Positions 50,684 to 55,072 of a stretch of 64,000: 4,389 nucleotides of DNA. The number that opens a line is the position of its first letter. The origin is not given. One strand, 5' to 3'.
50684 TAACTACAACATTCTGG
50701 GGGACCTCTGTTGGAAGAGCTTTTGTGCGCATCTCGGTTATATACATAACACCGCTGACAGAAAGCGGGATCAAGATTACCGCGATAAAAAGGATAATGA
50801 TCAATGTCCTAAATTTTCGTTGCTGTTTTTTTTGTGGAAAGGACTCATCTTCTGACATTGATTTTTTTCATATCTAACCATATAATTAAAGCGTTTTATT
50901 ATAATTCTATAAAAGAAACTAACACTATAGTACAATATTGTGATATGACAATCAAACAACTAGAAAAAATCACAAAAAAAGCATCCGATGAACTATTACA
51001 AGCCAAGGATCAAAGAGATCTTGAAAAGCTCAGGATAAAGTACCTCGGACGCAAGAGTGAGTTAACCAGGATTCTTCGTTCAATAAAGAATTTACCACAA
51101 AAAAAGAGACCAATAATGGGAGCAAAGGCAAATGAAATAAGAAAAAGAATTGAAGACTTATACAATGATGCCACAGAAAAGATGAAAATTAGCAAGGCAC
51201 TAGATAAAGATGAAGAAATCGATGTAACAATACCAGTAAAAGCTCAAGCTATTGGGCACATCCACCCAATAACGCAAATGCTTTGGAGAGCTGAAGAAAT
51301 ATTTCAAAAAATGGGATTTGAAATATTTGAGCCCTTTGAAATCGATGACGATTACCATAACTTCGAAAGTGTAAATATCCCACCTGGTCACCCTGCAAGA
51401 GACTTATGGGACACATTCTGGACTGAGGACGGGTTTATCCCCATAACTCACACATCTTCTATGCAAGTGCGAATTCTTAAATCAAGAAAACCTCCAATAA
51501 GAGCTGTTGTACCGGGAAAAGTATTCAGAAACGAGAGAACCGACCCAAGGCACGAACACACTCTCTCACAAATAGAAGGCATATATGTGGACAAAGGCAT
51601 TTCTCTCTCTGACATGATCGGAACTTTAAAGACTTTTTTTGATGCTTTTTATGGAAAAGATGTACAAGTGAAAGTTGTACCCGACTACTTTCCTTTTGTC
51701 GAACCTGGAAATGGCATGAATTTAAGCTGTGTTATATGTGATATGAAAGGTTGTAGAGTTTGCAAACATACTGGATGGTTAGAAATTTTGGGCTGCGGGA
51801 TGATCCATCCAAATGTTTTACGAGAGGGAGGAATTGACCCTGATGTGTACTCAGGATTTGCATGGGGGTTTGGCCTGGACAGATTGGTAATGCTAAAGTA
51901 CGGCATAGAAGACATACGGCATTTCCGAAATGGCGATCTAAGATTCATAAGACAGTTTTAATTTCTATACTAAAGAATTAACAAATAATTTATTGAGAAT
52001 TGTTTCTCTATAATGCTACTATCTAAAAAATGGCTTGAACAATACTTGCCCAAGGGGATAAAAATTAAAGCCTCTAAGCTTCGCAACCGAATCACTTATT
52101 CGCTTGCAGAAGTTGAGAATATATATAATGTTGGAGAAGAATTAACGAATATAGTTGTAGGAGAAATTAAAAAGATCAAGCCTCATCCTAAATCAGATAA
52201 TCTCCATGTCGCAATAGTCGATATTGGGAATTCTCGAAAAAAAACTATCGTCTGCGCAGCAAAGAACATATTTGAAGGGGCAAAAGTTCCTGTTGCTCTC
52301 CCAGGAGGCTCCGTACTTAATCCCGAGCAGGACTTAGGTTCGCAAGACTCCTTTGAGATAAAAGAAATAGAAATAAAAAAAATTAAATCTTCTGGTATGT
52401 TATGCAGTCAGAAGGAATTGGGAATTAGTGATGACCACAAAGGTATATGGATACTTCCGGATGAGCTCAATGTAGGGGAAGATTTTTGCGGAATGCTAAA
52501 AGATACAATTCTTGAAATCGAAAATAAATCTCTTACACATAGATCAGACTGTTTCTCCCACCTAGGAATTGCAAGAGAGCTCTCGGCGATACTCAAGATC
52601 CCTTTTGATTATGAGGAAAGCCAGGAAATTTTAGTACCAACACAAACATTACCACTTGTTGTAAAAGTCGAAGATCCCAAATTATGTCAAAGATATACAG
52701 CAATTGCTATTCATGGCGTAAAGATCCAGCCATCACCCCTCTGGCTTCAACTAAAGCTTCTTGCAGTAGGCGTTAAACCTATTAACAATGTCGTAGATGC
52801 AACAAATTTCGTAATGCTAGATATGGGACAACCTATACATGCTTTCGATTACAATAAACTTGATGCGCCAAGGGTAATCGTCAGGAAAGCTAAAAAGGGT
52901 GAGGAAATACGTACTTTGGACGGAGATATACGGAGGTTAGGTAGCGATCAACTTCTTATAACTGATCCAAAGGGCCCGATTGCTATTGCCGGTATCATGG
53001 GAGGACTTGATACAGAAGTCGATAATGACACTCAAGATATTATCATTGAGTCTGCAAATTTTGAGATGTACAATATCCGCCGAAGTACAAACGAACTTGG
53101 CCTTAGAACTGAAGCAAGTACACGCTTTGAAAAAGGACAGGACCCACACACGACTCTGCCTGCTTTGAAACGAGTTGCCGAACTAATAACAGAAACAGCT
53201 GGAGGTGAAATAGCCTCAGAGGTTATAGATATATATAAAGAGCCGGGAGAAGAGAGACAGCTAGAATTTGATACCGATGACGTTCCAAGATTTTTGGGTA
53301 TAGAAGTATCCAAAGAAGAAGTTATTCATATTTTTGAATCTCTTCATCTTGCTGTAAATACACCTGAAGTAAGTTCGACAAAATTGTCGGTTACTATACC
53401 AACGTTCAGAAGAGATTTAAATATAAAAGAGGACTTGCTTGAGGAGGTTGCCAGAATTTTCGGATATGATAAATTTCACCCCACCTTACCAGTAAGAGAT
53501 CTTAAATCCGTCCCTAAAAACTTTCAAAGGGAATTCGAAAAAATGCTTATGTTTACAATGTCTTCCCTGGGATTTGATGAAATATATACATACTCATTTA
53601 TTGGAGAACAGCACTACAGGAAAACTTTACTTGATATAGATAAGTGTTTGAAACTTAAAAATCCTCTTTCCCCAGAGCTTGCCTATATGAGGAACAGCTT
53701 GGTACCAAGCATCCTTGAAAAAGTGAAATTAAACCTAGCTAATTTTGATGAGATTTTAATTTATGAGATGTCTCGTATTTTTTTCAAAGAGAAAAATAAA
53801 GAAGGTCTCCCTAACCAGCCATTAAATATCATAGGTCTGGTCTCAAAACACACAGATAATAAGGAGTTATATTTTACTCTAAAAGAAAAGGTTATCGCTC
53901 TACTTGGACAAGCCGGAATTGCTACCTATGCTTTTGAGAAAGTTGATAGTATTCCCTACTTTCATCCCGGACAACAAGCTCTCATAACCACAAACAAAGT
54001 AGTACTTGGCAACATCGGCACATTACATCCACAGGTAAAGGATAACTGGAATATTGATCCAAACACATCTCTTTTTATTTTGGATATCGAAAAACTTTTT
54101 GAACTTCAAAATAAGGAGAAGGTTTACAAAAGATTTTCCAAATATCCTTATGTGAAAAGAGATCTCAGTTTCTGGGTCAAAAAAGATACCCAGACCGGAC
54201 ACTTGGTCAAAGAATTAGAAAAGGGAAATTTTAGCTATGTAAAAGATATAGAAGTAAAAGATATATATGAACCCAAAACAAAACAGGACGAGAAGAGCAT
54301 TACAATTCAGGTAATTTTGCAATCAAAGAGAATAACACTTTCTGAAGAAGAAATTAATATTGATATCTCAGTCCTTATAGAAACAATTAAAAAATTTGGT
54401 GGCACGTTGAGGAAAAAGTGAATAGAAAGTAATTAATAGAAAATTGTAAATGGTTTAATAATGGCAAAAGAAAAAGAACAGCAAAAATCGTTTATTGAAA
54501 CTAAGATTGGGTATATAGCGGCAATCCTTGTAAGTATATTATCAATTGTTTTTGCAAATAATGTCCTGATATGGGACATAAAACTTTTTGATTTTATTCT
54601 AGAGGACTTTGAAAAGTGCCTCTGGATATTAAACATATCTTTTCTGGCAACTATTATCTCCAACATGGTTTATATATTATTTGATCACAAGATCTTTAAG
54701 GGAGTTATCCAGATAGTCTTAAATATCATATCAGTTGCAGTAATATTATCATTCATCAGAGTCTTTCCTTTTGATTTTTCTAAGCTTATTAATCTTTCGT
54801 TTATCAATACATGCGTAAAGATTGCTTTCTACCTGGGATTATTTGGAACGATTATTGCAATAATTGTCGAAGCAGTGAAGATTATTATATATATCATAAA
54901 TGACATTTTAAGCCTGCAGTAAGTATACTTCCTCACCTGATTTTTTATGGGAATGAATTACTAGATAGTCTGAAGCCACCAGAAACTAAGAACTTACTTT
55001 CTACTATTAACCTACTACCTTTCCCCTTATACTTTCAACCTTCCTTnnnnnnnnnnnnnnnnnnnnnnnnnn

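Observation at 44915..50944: The conserved thrS-infC-rpmI-rplT-pheS-pheT cluster is split by a ~6 kb block of three paralogous surface-protein genes on the opposite strand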

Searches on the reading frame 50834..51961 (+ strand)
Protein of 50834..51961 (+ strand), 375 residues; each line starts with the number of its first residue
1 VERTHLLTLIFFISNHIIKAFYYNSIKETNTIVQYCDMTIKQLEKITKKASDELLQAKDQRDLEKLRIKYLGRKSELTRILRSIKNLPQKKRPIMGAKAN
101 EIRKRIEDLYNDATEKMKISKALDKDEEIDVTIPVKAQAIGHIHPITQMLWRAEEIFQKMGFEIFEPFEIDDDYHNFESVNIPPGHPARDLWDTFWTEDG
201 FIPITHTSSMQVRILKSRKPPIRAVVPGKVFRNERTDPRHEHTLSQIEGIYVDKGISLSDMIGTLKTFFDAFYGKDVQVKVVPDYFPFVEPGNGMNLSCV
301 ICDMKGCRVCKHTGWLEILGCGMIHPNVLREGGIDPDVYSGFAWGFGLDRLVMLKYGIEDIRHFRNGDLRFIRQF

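Call 4: search_protein_families(library=pfam, proteins=[window:50834-51961:+], max_evalue=0.01)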
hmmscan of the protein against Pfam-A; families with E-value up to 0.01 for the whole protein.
window:50834-51961:+ (375 aa): 2 families
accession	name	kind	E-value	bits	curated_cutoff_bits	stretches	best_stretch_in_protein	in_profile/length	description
PF01409.25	tRNA-synt_2d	-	5.2e-84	282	19.8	1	129-375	2-246/246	tRNA synthetases class II core domain (F)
PF02912.23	Phe_tRNA-synt_N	-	4.9e-18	65.3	22.3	1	59-118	2-61/69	Aminoacyl tRNA synthetase class II, N-terminal domain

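Call 18: find_related_loci(query=A1, collection=genome_contigs, flank=10000)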
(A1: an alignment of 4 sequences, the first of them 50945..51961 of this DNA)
Query A1 (338 aa) in genome_contigs; peptide patterns used: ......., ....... (x = any residue, [..] = any of these).
228 stretches matched a pattern; 148 encode a relative of the query (tblastn E <= 1e-3); the best 80 are kept; 80 distinct loci.
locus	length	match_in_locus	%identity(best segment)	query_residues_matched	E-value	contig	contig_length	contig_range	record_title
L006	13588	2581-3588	69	3-338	1e-165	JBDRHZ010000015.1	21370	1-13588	MAG: Patescibacteria group bacterium isolate MEGAHIT-group-1.556 k141_3764757, whole genome shotgun sequence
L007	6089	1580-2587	70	2-337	4e-166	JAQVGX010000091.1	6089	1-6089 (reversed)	MAG: Candidatus Dojkabacteria bacterium isolate STE_192 NODE_37628_length_6089_cov_4.248574_Sandtown_E, whole genome sho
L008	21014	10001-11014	64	1-338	4e-156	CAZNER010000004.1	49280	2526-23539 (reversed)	MAG TPA_asm: uncultured Candidatus Saccharibacteria bacterium isolate binchicken_co334_336 genome assembly, contig: NODE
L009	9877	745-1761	61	2-338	1e-147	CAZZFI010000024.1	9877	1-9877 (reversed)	MAG TPA_asm: uncultured Candidatus Saccharibacteria bacterium isolate SRP193661_co1_149 genome assembly, contig: NODE_68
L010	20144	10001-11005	61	6-338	5e-145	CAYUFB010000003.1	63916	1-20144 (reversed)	MAG TPA_asm: uncultured Candidatus Saccharibacteria bacterium isolate SRP167436_co1_363 genome assembly, contig: NODE_50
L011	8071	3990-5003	59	3-338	1e-144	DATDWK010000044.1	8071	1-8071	MAG TPA_asm: Candidatus Dojkabacteria bacterium isolate SMAG_U8108 k141_1003421, whole genome shotgun sequence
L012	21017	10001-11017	60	2-338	4e-143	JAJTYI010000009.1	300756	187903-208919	MAG: bacterium isolate DTUPAT2 9-Genome5, whole genome shotgun sequence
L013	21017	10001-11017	60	2-338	2e-143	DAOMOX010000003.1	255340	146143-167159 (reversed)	MAG TPA_asm: Candidatus Dojkabacteria bacterium isolate AMR_MDS_5875 NODE_24_length_255340_cov_26.809303, whole genome s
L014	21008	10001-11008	62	5-338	4e-143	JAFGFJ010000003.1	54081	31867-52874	MAG: Candidatus Dojkabacteria bacterium isolate Zod_Metabat.1309 k87_3604025, whole genome shotgun sequence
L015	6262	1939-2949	60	1-338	9e-143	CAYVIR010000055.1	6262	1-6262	MAG TPA_asm: uncultured Candidatus Saccharibacteria bacterium isolate SRP286056_co2_143 genome assembly, contig: NODE_21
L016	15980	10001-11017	59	2-338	5e-142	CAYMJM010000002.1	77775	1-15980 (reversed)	MAG TPA_asm: uncultured Candidatus Saccharibacteria bacterium isolate binchicken_co173_429 genome assembly, contig: NODE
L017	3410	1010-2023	59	3-338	1e-145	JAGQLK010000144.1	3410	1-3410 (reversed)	MAG: Candidatus Dojkabacteria bacterium isolate HKST-UBA14 NODE_144_length_3410_cov_2.666067, whole genome shotgun seque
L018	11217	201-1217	57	2-338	2e-140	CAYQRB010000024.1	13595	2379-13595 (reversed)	MAG TPA_asm: uncultured Candidatus Saccharibacteria bacterium isolate SRP329715_co1_408 genome assembly, contig: NODE_68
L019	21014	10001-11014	60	3-338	4e-139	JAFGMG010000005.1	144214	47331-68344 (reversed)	MAG: Candidatus Dojkabacteria bacterium isolate Zod_Metabat.46 k87_1481395, whole genome shotgun sequence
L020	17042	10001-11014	59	3-338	8e-138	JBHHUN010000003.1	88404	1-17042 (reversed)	MAG: Candidatus Dojkabacteria bacterium isolate S.5.sp3_bin.15 NODE_10_length_88404_cov_7.426456, whole genome shotgun s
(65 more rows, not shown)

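Call 23: search_protein_families(library=pfam, proteins=[L008:4370-7732:-, L008:533-4267:-, L014:6767-9709:-, L019:8094-9950:-], max_evalue=1)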
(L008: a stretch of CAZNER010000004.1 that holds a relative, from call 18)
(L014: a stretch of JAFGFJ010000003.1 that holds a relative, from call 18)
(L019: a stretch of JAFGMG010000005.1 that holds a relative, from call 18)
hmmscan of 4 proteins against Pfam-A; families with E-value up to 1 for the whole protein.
L008:4370-7732:- (1120 aa): 5 families
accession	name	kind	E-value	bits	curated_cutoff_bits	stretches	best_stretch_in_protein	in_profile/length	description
PF16656.11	Pur_ac_phosph_N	-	9.2e-12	45.8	30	1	55-144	7-82/93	Purple acid Phosphatase, N-terminal domain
PF00041.27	fn3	-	0.0044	17.6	25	1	50-142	2-68/84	Fibronectin type III domain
PF17210.9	SdrD_B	-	0.0058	17.3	29.7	1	914-944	7-37/112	SdrD B-like domain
PF16655.11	PhoD_N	-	0.011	16.7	30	1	120-144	56-80/90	PhoD-like phosphatase, N-terminal domain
PF19953.4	EACC1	-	0.37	11.3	23.6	0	23-68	46-90/107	Effector Associated Constant Component 1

L008:533-4267:- (1244 aa): 5 families
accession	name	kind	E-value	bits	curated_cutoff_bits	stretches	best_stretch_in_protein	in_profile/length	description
PF16656.11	Pur_ac_phosph_N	-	6.6e-12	46.3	30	1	54-142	7-81/93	Purple acid Phosphatase, N-terminal domain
PF16655.11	PhoD_N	-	0.023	15.7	30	1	115-143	52-80/90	PhoD-like phosphatase, N-terminal domain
PF16935.10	Hol_Tox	-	0.023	15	23.3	1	23-46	8-30/34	Putative Holin-like Toxin (Hol-Tox)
PF00041.27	fn3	-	0.21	12.3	25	1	51-141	4-68/84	Fibronectin type III domain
PF03929.21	PepSY_TM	-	0.29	11.3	28.8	1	17-44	131-158/295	PepSY-associated TM region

L014:6767-9709:- (980 aa): 4 families
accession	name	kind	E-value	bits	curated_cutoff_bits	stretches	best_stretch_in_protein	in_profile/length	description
PF16656.11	Pur_ac_phosph_N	-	1.4e-13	51.6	30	1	97-188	6-81/93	Purple acid Phosphatase, N-terminal domain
PF13620.12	CarboxypepD_reg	-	0.0065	17.2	32.3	1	222-265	4-43/82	Carboxypeptidase regulatory-like domain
PF00041.27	fn3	-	0.0079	16.8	25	1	94-186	3-67/84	Fibronectin type III domain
PF16655.11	PhoD_N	-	0.12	13.4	30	1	164-187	55-78/90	PhoD-like phosphatase, N-terminal domain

L019:8094-9950:- (619 aa): 8 families
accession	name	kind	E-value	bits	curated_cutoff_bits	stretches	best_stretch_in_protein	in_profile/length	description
PF16656.11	Pur_ac_phosph_N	-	3.2e-17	63.3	30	2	48-136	5-93/93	Purple acid Phosphatase, N-terminal domain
PF00041.27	fn3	-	5.4e-06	27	25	2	46-121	3-67/84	Fibronectin type III domain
PF16655.11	PhoD_N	-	0.00039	21.4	30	1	104-136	60-90/90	PhoD-like phosphatase, N-terminal domain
PF17936.7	Big_6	-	0.001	19.7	27.6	1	516-550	15-49/83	Bacterial Ig domain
PF13620.12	CarboxypepD_reg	-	0.0089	16.8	32.3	0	514-555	5-46/82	Carboxypeptidase regulatory-like domain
PF24282.1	DUF7470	-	0.038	14.3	27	1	591-618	26-53/58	Family of unknown function (DUF7470)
PF12698.13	ABC2_membrane_3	-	0.17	11.4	31.6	1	16-82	3-70/347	ABC-2 family transporter protein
PF11381.13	DUF3185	-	0.7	10.3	25.3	1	596-615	2-21/59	Protein of unknown function (DUF3185)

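Call 24: search_protein_families(library=ncbifam, proteins=[L019:8094-9950:-, L008:7814-9145:-], max_evalue=1)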
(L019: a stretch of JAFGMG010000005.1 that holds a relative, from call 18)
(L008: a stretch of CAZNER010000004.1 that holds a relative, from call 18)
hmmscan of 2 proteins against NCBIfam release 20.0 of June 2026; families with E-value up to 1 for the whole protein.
L019:8094-9950:- (619 aa): 2 families
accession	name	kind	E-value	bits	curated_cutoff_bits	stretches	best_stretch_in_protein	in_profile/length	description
NF033510.3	Ca_tandemer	repeat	0.0016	18.7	50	1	485-550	3-66/96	Ca2+-stabilized repeat-containing adhesin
NF053819.1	EF0750_LPXTG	subfamily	0.48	11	47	0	581-612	71-102/105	EF2685/EF0750 family sortase-dependent surface protein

L008:7814-9145:- (443 aa): 5 families
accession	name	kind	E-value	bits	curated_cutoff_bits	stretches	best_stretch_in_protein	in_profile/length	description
TIGR01167.1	LPXTG_anchor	domain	0.026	15.2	15.9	1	388-413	2-24/34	LPXTG cell wall anchor domain-containing protein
NF006283.1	PRK08455.1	equivalog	0.1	12.2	187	1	4-48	19-63/182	flagellar basal body-associated protein FliL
NF004285.1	PRK05696.1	equivalog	0.11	12.3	179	1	2-45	19-61/171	flagellar basal body-associated protein FliL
TIGR02223.1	ftsN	equivalog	0.13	11.7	107.65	1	5-70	28-92/299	cell division protein FtsN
NF042931.1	SAG1386_EF1546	equivalog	0.16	12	80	1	6-144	33-122/158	SAG1386/EF1546 family surface-associated protein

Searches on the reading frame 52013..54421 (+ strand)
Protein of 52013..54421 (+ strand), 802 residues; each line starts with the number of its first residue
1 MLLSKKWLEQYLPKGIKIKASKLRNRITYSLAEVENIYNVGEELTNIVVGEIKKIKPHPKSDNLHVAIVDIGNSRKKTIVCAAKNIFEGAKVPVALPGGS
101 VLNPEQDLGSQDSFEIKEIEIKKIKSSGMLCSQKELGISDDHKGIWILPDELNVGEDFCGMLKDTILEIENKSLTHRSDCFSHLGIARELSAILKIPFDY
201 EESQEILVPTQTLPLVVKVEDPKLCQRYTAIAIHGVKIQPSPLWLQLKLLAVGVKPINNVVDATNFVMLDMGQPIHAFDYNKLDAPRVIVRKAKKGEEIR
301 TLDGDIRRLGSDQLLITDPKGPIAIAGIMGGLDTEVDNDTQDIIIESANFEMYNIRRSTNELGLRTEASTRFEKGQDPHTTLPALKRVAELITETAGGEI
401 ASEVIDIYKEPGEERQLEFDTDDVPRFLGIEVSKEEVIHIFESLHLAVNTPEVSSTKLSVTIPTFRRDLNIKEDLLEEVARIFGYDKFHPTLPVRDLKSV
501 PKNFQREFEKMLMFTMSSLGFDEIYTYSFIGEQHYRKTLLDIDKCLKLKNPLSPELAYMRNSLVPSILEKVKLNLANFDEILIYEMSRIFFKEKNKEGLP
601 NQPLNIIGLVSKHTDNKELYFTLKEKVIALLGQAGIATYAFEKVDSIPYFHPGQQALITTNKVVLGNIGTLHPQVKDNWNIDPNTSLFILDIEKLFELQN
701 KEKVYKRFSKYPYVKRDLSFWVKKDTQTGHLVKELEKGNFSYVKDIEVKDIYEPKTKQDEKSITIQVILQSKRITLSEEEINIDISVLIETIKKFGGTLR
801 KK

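Call 4: search_protein_families(library=pfam, proteins=[window:52013-54421:+], max_evalue=0.01)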
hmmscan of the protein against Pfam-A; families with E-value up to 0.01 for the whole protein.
window:52013-54421:+ (802 aa): 5 families
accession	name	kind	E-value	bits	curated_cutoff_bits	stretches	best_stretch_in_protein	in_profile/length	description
PF03483.22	B3_4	-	1.9e-62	210.4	29.3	1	225-397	2-174/174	B3/4 domain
PF17759.6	tRNA_synthFbeta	-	3.6e-42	144.7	22.4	1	491-692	4-214/214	Phenylalanyl tRNA synthetase beta chain CLM domain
PF03147.19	FDX-ACB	-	7.2e-19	68.5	31.1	1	709-800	1-94/94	Ferredoxin-fold anticodon binding domain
PF03484.21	B5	-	1.5e-18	67.1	28.6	1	418-485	2-67/67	tRNA synthetase B5 domain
PF01588.26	tRNA_bind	-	4.7e-16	59.1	27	1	47-156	1-95/96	Putative tRNA binding domain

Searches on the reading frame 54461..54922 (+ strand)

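Call 55: search_protein_families(library=pfam, proteins=[window:54461-54922:+], max_evalue=0.001)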
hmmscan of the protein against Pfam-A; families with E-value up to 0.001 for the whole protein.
window:54461-54922:+ (153 aa): 1 family
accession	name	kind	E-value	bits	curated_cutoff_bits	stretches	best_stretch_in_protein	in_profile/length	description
PF01618.21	MotA_ExbB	-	0.00083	19.6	22.9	0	111-135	45-69/127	MotA/TolQ/ExbB proton channel family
